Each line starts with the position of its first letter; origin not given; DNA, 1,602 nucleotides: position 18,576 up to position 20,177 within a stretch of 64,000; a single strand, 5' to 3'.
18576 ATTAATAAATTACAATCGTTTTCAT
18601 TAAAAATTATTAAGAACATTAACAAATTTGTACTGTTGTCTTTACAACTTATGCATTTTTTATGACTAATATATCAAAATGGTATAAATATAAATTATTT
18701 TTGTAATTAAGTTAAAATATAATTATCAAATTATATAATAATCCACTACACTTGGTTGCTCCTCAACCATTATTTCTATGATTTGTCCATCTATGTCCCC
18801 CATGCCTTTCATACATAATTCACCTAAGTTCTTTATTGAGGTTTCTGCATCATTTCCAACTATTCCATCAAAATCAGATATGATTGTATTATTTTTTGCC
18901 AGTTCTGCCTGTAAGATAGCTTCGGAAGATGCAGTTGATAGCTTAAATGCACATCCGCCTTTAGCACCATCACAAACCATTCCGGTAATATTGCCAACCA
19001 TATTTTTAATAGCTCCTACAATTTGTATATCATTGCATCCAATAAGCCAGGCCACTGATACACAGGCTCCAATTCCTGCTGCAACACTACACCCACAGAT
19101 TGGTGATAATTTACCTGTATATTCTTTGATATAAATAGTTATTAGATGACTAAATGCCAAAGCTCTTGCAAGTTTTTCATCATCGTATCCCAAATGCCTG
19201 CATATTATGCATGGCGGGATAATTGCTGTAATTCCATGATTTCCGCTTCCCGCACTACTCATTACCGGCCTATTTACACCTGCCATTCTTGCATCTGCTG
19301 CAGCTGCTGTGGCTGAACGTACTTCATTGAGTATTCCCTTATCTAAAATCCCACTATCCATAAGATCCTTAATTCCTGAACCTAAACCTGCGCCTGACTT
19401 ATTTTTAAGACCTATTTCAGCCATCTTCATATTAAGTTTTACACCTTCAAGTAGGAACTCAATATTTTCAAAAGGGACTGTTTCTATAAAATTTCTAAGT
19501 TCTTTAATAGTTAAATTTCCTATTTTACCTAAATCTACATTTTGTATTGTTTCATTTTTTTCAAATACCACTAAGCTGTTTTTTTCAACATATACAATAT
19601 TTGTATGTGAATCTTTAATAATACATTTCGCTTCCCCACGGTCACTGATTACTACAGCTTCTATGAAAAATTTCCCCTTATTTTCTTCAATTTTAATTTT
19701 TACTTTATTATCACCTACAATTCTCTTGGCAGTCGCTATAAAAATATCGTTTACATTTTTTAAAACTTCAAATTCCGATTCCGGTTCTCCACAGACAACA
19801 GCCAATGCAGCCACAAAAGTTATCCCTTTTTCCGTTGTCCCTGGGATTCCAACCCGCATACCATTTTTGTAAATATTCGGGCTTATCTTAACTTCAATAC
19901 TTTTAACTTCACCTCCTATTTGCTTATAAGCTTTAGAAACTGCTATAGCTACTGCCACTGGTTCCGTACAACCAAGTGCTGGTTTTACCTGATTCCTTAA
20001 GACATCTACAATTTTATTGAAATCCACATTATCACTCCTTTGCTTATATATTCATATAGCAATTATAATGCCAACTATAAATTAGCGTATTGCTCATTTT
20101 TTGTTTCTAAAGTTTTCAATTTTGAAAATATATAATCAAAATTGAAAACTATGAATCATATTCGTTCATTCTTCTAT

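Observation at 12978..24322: Candidate undescribed cysteine-conjugate (opine-like) uptake and catabolism system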

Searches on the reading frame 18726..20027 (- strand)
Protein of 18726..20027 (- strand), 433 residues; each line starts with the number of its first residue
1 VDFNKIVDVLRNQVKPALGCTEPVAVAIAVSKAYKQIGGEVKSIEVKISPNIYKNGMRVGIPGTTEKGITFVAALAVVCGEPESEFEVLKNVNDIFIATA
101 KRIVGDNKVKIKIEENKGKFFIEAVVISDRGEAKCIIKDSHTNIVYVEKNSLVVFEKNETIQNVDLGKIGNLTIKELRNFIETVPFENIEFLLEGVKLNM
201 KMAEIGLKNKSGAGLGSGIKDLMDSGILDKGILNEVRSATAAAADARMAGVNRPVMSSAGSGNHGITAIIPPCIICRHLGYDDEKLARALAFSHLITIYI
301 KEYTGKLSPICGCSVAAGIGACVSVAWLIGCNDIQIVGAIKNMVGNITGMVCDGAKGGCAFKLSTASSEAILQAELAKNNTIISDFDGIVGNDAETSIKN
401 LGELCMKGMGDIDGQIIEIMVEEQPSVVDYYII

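Call 3: search_protein_families(library=pfam, proteins=[window:18726-20027:-])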
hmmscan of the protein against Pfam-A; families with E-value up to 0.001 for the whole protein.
window:18726-20027:- (433 aa): 1 family
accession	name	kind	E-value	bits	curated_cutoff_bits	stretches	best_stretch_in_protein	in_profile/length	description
PF03313.21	SDH_alpha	-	9.9e-55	186.4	26.4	1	175-417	22-259/260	Serine dehydratase alpha chain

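Call 4: search_protein_families(library=ncbifam, proteins=[window:18726-20027:-])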
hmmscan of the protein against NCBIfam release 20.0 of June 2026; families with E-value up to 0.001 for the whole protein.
window:18726-20027:- (433 aa): 0 families

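Call 39: search_solved_structures(query=window:18726-20027:-, max_evalue=0.001, show_alignments=1)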
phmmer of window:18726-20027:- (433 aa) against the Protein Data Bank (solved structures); distinct sequences matched with E-value up to 0.001: 2.
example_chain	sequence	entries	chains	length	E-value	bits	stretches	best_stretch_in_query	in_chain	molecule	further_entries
9fsl_A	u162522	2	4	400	3.9e-34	121.8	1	6-423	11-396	L-cysteine desulfidase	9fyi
9he0_A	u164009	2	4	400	5e-33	118.1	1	6-423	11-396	L-cysteine desulfidase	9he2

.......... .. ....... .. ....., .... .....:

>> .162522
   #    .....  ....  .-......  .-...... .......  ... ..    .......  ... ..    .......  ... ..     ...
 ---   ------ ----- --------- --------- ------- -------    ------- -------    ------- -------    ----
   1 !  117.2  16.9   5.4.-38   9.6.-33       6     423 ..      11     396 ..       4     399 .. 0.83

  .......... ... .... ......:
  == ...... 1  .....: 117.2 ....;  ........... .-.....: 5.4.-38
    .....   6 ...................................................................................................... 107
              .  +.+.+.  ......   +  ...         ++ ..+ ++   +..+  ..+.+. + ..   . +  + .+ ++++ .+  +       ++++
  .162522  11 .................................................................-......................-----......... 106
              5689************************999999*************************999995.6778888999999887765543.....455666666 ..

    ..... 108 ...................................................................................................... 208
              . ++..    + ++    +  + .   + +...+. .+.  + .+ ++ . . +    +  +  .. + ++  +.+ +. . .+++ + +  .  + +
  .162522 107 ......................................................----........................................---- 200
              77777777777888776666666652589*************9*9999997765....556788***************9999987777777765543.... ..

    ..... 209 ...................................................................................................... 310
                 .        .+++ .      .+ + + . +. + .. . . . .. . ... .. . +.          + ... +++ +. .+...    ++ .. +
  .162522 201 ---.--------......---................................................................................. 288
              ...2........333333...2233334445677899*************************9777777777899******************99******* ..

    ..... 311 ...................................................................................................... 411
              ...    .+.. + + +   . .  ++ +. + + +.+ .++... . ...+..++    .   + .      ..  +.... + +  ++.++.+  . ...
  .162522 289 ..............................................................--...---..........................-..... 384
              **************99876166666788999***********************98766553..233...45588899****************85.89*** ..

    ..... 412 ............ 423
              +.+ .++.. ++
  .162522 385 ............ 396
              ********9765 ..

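Call 44: find_homologous_proteins(query=window:18726-20027:-, max_evalue=1e-40)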
Query window:18726-20027:- (433 aa): 7898 proteins with E <= 1e-40 among 8000 candidates; the best 120 are listed.
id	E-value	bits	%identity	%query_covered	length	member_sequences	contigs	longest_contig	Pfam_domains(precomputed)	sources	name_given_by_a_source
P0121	3.3e-278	941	100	100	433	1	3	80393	PF03313.22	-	-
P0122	3.0e-172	592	65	98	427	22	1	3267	PF03313.22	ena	-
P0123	3.4e-168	578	62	98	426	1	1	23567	PF03313.22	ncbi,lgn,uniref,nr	ncbi:L-cysteine desulfidase family protein [Natronincola ferrireducens]|uniref:UPF0597 protein SAMN0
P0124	1.7e-167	576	62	98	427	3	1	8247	PF03313.22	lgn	-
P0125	6.4e-167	574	62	98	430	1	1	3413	PF03313.22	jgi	jgi:L-cysteine desulfidase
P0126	8.2e-166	570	59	98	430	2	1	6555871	PF03313.22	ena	-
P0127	9.9e-165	567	62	98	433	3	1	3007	PF03313.22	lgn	-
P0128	1.1e-164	567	60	97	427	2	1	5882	PF03313.22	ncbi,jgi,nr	ncbi:MAG: serine dehydratase subunit alpha family protein [Deltaproteobacteria bacterium]|nr:serine 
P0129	2.4e-164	566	60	97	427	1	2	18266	PF03313.22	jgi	-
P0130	5.3e-164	564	60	98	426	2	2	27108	PF03313.22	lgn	-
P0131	1.6e-163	563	62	97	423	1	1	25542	PF03313.22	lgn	-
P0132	2.3e-163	562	60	97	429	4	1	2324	PF03313.22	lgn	-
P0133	5.1e-163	561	60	97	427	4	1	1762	PF03313.22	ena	-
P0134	1.1e-162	560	61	97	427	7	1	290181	PF03313.22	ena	-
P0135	1.4e-162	560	60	97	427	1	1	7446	PF03313.22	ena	-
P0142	3.2e-160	552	60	98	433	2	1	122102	PF03313.22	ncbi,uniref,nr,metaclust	ncbi:serine dehydratase subunit alpha family protein [Abyssisolibacter fermentans]|uniref:L-cysteine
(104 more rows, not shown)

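Call 45: find_encoding_contigs(protein=P0123, flank=7000, max_places=1)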
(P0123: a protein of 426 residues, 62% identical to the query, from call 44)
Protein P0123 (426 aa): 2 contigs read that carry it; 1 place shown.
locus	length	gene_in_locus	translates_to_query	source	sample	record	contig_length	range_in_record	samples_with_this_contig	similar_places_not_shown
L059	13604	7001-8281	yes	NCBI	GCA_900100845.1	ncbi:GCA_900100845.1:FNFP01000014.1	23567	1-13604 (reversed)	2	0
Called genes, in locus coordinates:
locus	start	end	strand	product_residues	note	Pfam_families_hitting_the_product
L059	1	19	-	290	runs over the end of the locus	PF21088:MS_channel_1st, PF00924:MS_channel_2nd, PF21082:MS_channel_3rd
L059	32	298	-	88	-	PF11823:Se_S_carrier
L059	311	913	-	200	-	PF01206:TusA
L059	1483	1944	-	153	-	PF00383:dCMP_cyt_deam_1, PF14437:MafB19-deam, PF14439:Bd3614-deam (weak)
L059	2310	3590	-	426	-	PF02403:Seryl_tRNA_N, PF00587:tRNA-synt_2b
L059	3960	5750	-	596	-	PF07728:AAA_5 (faint), PF00004:AAA (faint), PF00158:Sigma54_activat, PF01078:Mg_chelatase (faint), PF14532:Sigma54_activ_2, PF25601:AAA_lid_14, PF02954:HTH_8 (faint)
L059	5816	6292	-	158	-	PF04284:DUF441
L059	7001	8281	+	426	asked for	PF03313:SDH_alpha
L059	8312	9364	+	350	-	PF01208:URO-D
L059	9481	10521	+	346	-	PF03480:DctP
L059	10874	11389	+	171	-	PF04290:DctQ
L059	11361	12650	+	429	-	PF06808:DctM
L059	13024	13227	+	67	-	-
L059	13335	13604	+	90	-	PF01527:HTH_Tnp_1 (faint), PF06627:DUF1153 (weak), PF13384:HTH_23 (weak), PF13518:HTH_28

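Call 46: find_encoding_contigs(protein=P0134, flank=7000, max_places=1)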
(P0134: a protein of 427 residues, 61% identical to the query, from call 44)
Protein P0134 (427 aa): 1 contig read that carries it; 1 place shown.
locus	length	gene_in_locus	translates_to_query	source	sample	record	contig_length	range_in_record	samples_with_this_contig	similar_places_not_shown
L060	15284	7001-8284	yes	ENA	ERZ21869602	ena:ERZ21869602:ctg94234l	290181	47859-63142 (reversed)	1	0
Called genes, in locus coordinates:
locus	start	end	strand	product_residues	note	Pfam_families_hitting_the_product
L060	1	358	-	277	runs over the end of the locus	PF02775:TPP_enzyme_C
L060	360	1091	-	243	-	PF02780:Transketolase_C (weak), PF17147:PFOR_II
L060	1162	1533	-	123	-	PF01855:POR_N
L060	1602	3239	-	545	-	PF14691:Fer4_20, PF07992:Pyr_redox_2 (weak), PF01946:Thi4 (weak), PF00070:Pyr_redox (weak), PF01266:DAO (weak), PF07992:Pyr_redox_2, PF13450:NAD_binding_8, PF12838:Fer4_7, +3 more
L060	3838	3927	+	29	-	-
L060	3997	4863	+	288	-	PF09505:Dimeth_Pyl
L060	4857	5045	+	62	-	PF09505:Dimeth_Pyl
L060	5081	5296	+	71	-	PF09505:Dimeth_Pyl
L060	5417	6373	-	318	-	PF01261:AP_endonuc_2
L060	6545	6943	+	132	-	PF01042:Ribonuc_L-PSP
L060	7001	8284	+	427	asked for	PF03313:SDH_alpha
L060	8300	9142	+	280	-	PF01261:AP_endonuc_2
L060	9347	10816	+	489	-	PF00224:PK, PF02887:PK_C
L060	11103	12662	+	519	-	PF00565:SNase, PF00990:GGDEF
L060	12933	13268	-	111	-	-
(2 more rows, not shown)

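Call 47: find_encoding_contigs(protein=P0142, flank=7000, max_places=1)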
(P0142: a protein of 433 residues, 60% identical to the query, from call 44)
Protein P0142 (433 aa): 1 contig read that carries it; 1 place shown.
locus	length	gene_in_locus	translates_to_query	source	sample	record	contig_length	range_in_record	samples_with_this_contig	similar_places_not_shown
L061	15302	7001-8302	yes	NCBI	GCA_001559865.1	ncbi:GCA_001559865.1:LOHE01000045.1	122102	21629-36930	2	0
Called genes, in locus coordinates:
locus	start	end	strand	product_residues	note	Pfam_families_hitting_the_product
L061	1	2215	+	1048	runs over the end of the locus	PF00395:SLH, PF12701:LSM14 (faint), PF00395:SLH, PF04225:LysM_OapA (faint), PF20297:MSSS (faint), PF13403:Hint_2 (faint), PF11604:CusF_Ec (faint), PF21634:MOV-10_beta-barrel (faint), +2 more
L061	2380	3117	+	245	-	PF04542:Sigma70_r2 (faint)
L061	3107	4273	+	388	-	PF12791:RsgI_N, PF23750:RsgI_M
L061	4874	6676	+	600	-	PF00004:AAA (faint), PF00158:Sigma54_activat, PF14532:Sigma54_activ_2, PF25601:AAA_lid_14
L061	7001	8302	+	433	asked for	PF03313:SDH_alpha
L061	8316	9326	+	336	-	PF01208:URO-D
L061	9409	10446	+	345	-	PF03480:DctP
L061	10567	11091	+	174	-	PF04290:DctQ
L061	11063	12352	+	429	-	PF06808:DctM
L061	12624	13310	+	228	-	PF00027:cNMP_binding, PF13545:HTH_Crp_2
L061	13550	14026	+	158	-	PF03773:ArsP_1 (weak)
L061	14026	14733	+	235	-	PF03773:ArsP_1, PF13370:Fer4_13, PF13459:Fer4_15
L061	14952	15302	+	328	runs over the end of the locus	PF00291:PALP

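Call 61: search_solved_structures(query=L059:9481-10521:+, max_evalue=1e-10)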
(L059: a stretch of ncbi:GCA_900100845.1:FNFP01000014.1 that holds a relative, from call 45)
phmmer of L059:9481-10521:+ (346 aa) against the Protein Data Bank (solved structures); distinct sequences matched with E-value up to 1e-10: 90 (the best 60 are shown).
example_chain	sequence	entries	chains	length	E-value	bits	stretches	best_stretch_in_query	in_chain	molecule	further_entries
4nx1_A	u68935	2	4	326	1.5e-42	149.1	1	41-343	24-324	C4-dicarboxylate transport system substrate-binding protein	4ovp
9bhf_A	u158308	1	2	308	2.9e-42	148.2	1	39-335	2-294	DctP family TRAP transporter solute-binding subunit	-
9bh3_A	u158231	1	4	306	8.3e-42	146.7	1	42-335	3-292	DctP family TRAP transporter solute-binding subunit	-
2cex_A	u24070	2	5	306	4.9e-41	144.1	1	57-331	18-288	PROTEIN HI0146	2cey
2wyk_A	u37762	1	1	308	5e-41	144.1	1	57-331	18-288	SIALIC ACID-BINDING PERIPLASMIC PROTEIN SIAP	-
2v4c_A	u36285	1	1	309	5.1e-41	144.1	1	57-331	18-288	SIALIC ACID-BINDING PERIPLASMIC PROTEIN SIAP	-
3b50_A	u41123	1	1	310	5.1e-41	144.1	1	57-331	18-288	Sialic acid-binding periplasmic protein siaP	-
2xwv_A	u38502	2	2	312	5.2e-41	144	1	57-331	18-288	SIALIC ACID-BINDING PERIPLASMIC PROTEIN SIAP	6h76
2wx9_A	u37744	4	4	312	6.9e-41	143.6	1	58-331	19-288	SIALIC ACID-BINDING PERIPLASMIC PROTEIN SIAP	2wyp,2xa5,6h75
4x8r_A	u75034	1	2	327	7e-41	143.6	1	41-345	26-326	TRAP dicarboxylate transporter, DctP subunit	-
2xxk_A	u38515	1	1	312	7.3e-41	143.6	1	57-331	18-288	SIALIC ACID-BINDING PERIPLASMIC PROTEIN SIAP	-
8cp7_A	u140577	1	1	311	1.3e-40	142.7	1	58-331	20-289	Sialic acid-binding periplasmic protein SiaP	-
2xwi_A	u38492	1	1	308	1.4e-40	142.7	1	57-331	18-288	SIALIC ACID-BINDING PERIPLASMIC PROTEIN SIAP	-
4mmp_A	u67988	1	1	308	2.6e-40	141.7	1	41-330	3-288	Sialic Acid Binding Protein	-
2xwo_A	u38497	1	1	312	2.8e-40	141.6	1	57-331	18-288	SIALIC ACID-BINDING PERIPLASMIC PROTEIN SIAP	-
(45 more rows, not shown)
